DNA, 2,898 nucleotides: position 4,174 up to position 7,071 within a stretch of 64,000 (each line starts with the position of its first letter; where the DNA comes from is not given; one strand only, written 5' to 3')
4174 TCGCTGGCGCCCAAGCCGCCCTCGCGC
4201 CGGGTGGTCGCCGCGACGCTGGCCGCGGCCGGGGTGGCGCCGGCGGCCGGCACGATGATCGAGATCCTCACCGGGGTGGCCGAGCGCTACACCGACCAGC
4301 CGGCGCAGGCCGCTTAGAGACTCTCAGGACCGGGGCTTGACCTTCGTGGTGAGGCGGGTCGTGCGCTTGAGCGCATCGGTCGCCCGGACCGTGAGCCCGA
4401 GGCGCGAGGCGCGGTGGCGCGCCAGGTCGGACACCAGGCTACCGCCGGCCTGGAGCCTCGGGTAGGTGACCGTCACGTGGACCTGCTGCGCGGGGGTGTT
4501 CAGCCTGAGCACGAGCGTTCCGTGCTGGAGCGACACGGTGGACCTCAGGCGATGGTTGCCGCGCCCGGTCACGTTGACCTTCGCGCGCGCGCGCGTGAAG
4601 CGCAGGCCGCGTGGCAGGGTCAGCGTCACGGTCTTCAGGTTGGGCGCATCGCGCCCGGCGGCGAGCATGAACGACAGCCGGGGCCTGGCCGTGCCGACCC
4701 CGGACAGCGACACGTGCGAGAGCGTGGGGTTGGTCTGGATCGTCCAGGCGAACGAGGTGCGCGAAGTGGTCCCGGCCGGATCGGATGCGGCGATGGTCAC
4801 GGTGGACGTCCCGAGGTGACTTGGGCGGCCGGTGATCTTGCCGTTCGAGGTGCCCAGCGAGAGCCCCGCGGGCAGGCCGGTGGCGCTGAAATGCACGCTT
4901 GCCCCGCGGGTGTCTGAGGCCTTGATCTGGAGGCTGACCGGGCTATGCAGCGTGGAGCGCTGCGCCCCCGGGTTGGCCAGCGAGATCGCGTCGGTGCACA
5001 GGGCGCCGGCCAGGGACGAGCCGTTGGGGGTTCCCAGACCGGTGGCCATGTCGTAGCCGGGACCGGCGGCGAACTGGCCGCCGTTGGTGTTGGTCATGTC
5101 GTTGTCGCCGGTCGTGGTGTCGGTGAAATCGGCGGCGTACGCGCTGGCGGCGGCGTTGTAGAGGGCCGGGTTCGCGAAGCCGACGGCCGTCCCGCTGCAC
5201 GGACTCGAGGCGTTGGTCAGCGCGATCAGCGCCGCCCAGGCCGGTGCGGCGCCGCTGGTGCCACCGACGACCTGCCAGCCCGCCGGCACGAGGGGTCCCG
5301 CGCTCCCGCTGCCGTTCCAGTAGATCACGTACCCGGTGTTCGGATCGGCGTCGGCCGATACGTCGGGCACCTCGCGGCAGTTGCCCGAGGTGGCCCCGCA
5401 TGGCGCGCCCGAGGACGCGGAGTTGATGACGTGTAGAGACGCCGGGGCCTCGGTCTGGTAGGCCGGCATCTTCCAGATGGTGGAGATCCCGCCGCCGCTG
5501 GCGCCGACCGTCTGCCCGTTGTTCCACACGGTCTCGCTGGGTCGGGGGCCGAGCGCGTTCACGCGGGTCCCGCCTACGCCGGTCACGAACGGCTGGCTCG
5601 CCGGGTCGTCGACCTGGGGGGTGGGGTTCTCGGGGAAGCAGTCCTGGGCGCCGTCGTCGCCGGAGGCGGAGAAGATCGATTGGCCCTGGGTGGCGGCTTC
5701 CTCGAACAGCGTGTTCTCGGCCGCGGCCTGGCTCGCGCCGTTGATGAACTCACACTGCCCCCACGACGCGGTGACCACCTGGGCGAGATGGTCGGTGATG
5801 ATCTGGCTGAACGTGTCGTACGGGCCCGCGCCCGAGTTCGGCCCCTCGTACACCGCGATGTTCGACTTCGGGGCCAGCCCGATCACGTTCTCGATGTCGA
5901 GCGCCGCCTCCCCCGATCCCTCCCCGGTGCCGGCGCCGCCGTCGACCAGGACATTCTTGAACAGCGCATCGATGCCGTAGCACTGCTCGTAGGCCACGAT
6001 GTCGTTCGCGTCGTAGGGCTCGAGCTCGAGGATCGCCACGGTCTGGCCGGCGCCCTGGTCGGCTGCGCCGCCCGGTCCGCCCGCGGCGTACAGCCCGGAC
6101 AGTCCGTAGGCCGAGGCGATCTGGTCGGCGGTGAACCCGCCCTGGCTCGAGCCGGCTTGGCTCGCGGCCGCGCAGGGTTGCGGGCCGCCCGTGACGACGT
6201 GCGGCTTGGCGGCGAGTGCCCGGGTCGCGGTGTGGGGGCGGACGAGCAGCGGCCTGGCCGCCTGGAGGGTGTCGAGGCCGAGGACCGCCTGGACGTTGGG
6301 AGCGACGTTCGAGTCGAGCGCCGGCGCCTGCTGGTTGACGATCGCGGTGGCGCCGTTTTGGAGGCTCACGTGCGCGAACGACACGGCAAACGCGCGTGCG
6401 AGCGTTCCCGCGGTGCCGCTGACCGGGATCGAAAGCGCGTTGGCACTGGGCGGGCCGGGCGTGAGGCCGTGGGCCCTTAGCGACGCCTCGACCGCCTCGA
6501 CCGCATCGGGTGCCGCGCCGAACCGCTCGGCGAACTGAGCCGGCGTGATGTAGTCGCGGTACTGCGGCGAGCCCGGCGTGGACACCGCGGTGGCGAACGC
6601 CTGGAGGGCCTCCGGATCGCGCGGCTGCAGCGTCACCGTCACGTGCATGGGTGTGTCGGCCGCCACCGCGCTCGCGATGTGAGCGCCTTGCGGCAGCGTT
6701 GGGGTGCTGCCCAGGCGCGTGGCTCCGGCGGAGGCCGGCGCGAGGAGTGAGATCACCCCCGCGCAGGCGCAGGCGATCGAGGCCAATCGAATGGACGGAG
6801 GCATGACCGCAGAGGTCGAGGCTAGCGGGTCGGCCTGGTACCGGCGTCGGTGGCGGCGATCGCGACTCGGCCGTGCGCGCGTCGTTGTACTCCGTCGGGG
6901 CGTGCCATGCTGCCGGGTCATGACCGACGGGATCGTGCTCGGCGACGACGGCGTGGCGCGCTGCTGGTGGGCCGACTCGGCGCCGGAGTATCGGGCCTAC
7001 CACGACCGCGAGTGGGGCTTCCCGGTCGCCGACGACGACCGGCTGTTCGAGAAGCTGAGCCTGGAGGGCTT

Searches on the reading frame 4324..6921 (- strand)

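Call 73: search_protein_families(library=pfam, proteins=[window:4324-6921:-], max_evalue=0.00001)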
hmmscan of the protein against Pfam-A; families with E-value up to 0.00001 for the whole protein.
window:4324-6921:- (865 aa): 2 families
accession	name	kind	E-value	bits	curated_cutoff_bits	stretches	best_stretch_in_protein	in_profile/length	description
PF09286.16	Pro-kuma_activ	-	2.5e-25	89.8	23.5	1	80-218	3-142/143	Pro-kumamolisin, activation domain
PF05345.18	He_PIG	-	9.7e-14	52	24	1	647-728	3-95/96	Putative Ig domain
